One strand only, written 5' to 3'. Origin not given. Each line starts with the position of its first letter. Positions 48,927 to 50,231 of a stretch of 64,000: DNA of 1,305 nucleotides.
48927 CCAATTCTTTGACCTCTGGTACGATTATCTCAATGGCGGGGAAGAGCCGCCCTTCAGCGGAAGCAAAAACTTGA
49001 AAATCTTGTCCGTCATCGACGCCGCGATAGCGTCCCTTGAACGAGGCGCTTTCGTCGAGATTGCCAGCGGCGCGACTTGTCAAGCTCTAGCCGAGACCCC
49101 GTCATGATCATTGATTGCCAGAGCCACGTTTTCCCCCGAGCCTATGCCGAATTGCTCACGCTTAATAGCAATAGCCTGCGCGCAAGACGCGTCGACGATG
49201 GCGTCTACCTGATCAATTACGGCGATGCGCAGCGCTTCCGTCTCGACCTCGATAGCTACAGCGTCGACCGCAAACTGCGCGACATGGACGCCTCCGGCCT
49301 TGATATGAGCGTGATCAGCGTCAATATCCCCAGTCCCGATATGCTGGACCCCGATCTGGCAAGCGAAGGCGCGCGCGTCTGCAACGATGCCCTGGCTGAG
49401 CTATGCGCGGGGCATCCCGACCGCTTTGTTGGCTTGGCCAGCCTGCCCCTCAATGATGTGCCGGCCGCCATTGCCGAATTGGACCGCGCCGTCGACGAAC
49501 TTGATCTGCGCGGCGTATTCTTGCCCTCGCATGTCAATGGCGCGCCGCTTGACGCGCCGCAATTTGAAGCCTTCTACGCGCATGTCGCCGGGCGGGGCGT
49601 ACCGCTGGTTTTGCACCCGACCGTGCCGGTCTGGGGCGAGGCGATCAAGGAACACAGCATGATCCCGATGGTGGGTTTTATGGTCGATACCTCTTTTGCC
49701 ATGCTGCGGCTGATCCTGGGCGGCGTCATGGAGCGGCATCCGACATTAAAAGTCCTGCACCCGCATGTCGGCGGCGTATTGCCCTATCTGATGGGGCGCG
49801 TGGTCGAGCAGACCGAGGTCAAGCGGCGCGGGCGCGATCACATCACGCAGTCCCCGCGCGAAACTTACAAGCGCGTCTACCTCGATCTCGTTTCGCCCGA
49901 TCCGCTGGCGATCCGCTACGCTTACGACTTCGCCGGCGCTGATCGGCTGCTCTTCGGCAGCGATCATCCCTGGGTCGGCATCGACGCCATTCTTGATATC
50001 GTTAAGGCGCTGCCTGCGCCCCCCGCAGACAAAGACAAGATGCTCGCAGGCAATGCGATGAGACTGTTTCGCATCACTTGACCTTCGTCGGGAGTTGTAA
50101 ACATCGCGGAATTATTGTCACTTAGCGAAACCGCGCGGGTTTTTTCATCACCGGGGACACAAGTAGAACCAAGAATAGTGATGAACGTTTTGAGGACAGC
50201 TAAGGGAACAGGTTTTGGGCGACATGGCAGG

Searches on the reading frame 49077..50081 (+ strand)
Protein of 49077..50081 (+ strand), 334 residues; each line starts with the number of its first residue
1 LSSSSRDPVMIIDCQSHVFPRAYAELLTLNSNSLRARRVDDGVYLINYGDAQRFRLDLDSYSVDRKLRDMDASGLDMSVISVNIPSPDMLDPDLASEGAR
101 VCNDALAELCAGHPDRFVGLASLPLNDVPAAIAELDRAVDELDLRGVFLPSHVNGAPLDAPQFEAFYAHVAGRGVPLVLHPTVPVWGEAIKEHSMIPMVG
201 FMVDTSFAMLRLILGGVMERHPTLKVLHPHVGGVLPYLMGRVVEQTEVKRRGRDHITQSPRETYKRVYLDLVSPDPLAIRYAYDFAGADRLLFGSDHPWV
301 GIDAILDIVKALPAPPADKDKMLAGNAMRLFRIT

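Call 9: search_protein_families(library=pfam, proteins=[window:49077-50081:+], max_evalue=0.1)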
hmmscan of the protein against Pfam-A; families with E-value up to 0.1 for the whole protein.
window:49077-50081:+ (334 aa): 1 family
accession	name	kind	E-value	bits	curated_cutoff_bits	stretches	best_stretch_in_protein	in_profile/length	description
PF04909.20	Amidohydro_2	-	7.3e-37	128.1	26.4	1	12-333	1-289/289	Amidohydrolase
